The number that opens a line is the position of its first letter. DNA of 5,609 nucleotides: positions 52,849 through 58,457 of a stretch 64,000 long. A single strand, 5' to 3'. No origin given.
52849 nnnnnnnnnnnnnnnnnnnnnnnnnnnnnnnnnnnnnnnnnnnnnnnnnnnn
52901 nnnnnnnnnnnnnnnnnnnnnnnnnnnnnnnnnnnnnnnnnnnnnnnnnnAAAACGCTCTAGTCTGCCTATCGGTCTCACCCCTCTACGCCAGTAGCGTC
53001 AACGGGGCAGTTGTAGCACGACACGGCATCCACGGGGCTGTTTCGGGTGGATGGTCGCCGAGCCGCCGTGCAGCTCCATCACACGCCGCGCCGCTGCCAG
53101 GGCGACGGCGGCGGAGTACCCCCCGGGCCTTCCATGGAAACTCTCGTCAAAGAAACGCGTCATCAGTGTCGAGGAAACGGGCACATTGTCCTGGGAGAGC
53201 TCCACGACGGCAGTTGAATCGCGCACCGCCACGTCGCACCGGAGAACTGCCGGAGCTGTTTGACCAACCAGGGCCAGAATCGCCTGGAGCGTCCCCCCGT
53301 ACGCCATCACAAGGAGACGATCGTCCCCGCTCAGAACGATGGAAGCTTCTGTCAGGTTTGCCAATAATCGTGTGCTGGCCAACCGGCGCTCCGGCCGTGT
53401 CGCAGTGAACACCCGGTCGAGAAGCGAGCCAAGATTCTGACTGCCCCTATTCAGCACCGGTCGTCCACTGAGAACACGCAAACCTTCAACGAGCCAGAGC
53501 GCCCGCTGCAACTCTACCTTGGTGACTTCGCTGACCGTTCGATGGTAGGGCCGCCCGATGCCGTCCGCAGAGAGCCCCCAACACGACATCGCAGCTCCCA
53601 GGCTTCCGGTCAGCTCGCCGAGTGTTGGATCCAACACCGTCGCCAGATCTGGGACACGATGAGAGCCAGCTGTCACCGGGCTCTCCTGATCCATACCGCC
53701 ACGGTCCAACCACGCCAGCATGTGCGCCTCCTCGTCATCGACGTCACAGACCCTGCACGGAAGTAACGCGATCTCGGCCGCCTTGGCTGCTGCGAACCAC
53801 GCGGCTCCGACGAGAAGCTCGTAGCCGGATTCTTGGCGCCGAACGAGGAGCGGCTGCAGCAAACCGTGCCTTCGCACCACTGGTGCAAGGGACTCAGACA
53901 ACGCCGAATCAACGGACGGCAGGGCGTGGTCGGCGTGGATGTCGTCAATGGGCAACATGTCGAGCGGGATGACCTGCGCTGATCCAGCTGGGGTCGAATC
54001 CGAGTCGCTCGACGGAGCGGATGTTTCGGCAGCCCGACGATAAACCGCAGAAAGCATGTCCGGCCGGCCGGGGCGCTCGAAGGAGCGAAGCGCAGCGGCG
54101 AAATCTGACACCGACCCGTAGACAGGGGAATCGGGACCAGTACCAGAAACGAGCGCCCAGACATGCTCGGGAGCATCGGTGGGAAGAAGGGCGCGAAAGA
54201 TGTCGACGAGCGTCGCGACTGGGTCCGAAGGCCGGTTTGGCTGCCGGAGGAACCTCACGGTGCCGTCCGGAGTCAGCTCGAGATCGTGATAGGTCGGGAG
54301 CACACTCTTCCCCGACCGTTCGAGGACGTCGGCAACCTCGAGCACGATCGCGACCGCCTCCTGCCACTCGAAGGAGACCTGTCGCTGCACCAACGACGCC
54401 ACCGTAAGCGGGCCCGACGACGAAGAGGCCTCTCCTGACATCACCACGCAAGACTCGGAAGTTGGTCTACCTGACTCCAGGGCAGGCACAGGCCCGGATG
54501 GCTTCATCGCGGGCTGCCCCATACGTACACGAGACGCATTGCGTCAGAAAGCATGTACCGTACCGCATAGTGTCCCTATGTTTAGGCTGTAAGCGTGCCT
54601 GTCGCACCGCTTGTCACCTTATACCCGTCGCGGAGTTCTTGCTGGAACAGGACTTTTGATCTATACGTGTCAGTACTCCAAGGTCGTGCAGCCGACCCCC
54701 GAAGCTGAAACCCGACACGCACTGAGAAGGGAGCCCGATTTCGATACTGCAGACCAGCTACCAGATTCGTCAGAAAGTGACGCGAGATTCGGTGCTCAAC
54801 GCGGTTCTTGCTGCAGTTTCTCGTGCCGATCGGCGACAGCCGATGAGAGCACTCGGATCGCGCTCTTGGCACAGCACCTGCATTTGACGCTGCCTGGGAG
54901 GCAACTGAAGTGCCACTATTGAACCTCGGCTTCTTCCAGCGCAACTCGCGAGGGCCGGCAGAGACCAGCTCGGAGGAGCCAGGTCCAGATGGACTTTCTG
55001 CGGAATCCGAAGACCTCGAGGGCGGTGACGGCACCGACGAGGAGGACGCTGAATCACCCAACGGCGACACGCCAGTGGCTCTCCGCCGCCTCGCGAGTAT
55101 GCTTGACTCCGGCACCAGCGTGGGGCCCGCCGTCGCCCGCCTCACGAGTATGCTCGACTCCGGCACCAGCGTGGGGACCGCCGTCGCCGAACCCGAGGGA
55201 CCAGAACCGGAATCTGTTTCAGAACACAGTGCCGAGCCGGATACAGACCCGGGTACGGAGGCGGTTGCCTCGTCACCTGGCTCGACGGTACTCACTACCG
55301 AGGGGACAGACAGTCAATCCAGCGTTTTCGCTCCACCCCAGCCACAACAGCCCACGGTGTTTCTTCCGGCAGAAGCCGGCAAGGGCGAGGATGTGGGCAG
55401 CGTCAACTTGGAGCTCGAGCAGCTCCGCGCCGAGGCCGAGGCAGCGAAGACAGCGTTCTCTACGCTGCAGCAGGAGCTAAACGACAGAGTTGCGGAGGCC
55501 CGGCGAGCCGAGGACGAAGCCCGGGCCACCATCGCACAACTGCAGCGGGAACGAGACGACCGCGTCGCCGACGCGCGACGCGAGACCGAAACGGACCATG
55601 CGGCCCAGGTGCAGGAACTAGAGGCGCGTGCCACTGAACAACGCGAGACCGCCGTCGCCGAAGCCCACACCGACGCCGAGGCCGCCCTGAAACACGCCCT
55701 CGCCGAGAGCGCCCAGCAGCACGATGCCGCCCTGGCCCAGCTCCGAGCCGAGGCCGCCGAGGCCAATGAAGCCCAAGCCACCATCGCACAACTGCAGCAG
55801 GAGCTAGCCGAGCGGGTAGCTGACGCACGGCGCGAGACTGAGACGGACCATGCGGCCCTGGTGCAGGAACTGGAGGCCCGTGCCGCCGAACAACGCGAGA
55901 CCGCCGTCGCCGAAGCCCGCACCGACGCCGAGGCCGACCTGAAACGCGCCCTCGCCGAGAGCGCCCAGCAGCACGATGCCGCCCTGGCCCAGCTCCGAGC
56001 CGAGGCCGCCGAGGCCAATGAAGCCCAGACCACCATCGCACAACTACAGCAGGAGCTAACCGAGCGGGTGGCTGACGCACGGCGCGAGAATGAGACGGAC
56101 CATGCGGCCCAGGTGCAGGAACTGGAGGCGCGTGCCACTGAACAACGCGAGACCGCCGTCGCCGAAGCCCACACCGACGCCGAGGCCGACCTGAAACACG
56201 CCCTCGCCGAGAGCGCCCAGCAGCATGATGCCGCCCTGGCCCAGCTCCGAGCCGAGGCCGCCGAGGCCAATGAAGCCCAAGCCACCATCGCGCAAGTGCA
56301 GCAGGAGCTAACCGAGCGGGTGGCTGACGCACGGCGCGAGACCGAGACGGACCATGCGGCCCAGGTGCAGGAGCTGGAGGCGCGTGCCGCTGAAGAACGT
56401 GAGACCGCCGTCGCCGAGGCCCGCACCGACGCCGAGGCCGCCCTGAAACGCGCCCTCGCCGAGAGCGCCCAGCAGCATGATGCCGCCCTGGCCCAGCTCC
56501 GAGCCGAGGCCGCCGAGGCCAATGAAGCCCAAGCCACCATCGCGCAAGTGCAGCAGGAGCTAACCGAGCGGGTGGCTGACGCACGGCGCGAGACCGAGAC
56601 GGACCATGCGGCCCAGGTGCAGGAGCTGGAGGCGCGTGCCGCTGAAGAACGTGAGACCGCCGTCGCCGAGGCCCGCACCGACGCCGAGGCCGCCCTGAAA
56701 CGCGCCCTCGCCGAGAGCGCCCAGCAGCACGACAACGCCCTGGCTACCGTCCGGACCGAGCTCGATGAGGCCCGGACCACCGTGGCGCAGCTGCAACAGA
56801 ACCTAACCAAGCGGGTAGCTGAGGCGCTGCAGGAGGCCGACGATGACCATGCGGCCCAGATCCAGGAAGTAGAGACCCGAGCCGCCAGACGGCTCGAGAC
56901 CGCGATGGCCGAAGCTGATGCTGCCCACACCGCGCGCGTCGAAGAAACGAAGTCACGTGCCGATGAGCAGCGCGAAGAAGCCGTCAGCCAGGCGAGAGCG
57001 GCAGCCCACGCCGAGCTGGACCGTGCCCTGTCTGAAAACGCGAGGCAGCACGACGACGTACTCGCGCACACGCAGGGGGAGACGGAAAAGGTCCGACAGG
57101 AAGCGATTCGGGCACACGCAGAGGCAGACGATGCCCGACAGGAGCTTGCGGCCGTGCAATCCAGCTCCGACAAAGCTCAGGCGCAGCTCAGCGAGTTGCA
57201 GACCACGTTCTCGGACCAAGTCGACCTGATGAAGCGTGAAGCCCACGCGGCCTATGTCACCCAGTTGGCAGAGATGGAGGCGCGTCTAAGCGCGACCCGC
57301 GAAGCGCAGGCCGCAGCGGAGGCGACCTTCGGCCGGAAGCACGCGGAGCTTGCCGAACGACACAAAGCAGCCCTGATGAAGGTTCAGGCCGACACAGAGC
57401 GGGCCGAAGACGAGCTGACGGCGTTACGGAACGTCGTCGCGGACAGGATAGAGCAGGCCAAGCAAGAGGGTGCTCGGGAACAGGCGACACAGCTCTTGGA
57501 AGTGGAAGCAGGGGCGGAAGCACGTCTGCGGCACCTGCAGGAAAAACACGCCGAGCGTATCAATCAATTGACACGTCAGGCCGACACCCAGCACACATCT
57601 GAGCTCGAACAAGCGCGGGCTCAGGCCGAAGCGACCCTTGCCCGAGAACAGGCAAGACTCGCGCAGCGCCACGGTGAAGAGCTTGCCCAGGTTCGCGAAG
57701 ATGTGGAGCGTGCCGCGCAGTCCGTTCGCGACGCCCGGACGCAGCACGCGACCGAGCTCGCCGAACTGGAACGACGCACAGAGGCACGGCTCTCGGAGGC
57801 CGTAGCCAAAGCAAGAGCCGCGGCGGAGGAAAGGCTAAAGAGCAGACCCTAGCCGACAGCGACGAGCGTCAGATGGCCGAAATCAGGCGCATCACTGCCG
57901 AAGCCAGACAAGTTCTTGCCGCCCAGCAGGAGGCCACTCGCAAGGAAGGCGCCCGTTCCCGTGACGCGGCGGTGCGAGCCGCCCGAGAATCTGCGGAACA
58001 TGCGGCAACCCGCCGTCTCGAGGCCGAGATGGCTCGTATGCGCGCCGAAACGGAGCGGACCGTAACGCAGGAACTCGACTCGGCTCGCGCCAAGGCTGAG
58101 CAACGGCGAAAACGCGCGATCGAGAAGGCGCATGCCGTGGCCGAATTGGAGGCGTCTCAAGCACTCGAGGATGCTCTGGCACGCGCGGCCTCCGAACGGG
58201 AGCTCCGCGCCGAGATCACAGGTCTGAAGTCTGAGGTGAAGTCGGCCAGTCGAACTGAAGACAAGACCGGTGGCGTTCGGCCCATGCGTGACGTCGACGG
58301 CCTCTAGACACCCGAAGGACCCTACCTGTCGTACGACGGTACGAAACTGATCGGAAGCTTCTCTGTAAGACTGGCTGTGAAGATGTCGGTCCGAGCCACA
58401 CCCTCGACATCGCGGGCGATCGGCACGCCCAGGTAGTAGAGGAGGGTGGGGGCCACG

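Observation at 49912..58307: Candidate undescribed system: divergent cluster of paralogous coiled-coil proteins, a RodZ-C membrane protein and a degenerate ParB/GHKL fusion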

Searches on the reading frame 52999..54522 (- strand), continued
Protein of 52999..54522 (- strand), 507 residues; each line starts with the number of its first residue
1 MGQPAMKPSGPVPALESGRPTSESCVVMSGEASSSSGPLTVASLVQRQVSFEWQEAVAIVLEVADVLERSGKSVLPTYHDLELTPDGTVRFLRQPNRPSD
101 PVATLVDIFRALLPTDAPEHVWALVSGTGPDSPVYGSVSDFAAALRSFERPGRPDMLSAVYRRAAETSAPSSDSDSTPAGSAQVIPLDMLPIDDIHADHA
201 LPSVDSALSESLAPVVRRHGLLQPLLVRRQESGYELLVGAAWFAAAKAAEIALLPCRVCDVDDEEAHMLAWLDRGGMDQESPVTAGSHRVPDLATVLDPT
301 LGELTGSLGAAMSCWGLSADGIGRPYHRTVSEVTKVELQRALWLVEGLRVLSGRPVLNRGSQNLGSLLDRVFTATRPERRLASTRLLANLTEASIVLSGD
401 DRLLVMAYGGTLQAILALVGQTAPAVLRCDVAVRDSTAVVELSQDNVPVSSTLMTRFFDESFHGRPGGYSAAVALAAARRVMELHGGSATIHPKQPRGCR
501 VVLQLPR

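Call 62: search_protein_families(library=phrogs, proteins=[window:52999-54522:-], max_evalue=0.01)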
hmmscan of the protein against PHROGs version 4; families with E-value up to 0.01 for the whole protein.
window:52999-54522:- (507 aa): 5 families
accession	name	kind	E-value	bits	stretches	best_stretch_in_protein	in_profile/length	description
phrog_3264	-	DNA, RNA and nucleotide metabolism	7.5e-09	36.6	1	187-269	49-133/337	ParB-like partition protein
phrog_6218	-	DNA, RNA and nucleotide metabolism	1.3e-07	32.1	1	202-267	20-87/506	ParB-like partition protein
phrog_4715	-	DNA, RNA and nucleotide metabolism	2.1e-07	30.7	1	189-267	149-230/630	ParB-like partition protein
phrog_723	-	DNA, RNA and nucleotide metabolism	0.00024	21.9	1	211-273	35-101/223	ParB-like partition protein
phrog_3951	-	unknown function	0.00048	20.7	1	208-271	43-108/301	-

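Call 63: find_encoding_contigs(protein=P0083, flank=8000, max_places=1)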
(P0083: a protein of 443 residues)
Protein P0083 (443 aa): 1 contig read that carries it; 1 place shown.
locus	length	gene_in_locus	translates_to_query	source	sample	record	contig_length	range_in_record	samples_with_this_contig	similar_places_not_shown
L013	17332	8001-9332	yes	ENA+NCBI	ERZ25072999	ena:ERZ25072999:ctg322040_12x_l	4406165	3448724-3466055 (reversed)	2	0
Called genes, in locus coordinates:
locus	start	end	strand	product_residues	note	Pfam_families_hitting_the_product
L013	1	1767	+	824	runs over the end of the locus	PF00069:Pkinase, PF07714:PK_Tyr_Ser-Thr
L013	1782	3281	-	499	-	PF01590:GAF (weak), PF00158:Sigma54_activat, PF14532:Sigma54_activ_2, PF07724:AAA_2, PF00004:AAA (weak), PF07728:AAA_5, PF25601:AAA_lid_14, PF02954:HTH_8, +1 more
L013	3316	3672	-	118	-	-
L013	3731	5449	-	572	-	PF03572:Peptidase_S41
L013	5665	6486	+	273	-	PF04784:DUF547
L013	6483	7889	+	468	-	PF04055:Radical_SAM (weak)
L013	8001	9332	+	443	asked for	PF02195:ParB_N, PF02518:HATPase_c (weak)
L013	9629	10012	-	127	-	PF04075:F420H2_quin_red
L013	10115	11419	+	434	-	PF01979:Amidohydro_1, PF07969:Amidohydro_3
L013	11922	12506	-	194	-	-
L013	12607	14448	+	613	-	PF00005:ABC_tran, PF02463:SMC_N (faint)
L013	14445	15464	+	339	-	PF17396:DUF1611_N, PF07755:DUF1611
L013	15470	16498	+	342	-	PF13378:MR_MLE_C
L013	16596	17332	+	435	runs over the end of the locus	PF01435:Peptidase_M48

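Call 64: find_encoding_contigs(protein=P0036, flank=8000, max_places=1)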
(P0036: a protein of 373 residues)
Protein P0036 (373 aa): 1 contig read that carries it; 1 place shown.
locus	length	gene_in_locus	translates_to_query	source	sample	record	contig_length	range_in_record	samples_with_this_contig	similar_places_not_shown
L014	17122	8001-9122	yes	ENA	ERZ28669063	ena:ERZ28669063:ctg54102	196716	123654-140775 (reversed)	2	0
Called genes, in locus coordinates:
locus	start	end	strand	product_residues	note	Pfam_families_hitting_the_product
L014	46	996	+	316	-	-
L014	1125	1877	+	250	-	PF13505:OMP_b-brl (weak)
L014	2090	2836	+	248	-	-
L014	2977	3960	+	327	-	-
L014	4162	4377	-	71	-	-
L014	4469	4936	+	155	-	-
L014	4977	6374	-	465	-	PF02233:PNTB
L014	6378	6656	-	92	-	PF12769:PNTB_4TM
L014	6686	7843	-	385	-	PF05222:AlaDh_PNT_N, PF01262:AlaDh_PNT_C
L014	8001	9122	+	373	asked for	PF02195:ParB_N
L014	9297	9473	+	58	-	PF04964:Flp_Fap (weak)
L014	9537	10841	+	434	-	-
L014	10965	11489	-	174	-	PF02554:CstA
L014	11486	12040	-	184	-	PF02554:CstA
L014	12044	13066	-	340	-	PF02374:ArsA_ATPase, PF10609:ParA (faint), PF13614:AAA_31, PF20720:nSTAND3 (weak), PF01656:CbiA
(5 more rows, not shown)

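Call 65: find_encoding_contigs(protein=P0002, flank=6000, max_places=2)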
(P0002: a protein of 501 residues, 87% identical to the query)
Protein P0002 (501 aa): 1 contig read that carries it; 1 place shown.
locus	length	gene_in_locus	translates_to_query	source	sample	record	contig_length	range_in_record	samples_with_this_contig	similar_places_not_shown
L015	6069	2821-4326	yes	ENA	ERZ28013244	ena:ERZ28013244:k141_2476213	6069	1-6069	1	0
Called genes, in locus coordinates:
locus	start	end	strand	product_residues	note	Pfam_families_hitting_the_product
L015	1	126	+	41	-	?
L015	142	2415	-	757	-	-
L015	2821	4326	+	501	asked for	PF02195:ParB_N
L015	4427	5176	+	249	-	PF13464:RodZ_C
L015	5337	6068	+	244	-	?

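Call 75: find_related_loci(query=A1, collection=metagenome_contigs, flank=8000)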
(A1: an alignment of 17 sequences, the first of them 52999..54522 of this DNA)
Query A1 (507 aa) in metagenome_contigs; peptide patterns used: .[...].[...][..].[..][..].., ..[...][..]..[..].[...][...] (x = any residue, [..] = any of these).
600 stretches matched a pattern (row limit reached: there are more); 1 encode a relative of the query (tblastn E <= 1e-3); 1 distinct loci.
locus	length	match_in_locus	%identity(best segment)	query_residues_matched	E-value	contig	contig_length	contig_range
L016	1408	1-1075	45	16-506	9e-40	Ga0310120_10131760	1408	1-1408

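Call 81: find_encoding_contigs(protein=P0069, flank=8000, max_places=2)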
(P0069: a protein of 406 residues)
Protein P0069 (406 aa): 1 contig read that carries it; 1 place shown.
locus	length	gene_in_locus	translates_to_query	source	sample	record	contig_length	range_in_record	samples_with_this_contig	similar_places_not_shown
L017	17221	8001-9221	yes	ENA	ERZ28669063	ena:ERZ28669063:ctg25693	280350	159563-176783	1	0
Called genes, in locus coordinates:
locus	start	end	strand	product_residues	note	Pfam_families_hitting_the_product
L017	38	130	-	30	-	-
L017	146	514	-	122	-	-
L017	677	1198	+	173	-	PF01011:PQQ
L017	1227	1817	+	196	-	PF01011:PQQ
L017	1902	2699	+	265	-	PF13442:Cytochrome_CBB3, PF00034:Cytochrom_C (weak)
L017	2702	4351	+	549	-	PF01011:PQQ, PF13360:PQQ_2, PF13570:Beta-prop_ACSF4 (weak), PF13360:PQQ_2, PF13570:Beta-prop_ACSF4, PF01011:PQQ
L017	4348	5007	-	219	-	-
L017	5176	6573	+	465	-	PF13570:Beta-prop_ACSF4 (faint), PF13360:PQQ_2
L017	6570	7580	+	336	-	PF08309:LVIVD (weak)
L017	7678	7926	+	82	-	PF04964:Flp_Fap (weak)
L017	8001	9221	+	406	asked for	PF03544:TonB_C (weak)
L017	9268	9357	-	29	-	-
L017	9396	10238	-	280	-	PF02554:CstA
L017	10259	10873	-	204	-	PF02554:CstA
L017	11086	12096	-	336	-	PF02374:ArsA_ATPase, PF10609:ParA (faint), PF20720:nSTAND3 (weak), PF01656:CbiA, PF13614:AAA_31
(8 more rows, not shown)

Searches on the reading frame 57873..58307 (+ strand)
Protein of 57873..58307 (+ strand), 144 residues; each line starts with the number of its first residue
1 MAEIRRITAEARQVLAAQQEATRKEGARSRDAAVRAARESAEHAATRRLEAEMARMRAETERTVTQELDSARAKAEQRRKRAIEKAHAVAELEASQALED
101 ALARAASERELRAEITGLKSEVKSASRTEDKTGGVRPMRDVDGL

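Call 4: search_protein_families(library=pfam, proteins=[window:57873-58307:+], max_evalue=0.1)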
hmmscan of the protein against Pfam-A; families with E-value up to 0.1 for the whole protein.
window:57873-58307:+ (144 aa): 0 families

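Call 6: search_protein_families(library=ncbifam, proteins=[window:57873-58307:+], max_evalue=0.1)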
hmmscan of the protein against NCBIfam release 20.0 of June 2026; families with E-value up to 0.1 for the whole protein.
window:57873-58307:+ (144 aa): 1 family
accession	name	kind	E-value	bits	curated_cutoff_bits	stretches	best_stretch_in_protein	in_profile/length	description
NF010751.0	PRK14154.1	equivalog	0.0043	16.7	266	1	13-107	23-114/208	nucleotide exchange factor GrpE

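Call 33: find_homologous_proteins(query=window:57873-58307:+, max_evalue=0.001)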
Query window:57873-58307:+: 1025 candidates shared short words with the query, none scored E <= 0.001.

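Call 61: search_protein_families(library=padloc, proteins=[window:57873-58307:+], max_evalue=0.01)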
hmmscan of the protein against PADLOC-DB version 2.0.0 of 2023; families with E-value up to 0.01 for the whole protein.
window:57873-58307:+ (144 aa): 0 families

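Call 62: search_protein_families(library=phrogs, proteins=[window:57873-58307:+], max_evalue=0.01)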
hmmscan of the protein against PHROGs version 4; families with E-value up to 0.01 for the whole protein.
window:57873-58307:+ (144 aa): 0 families
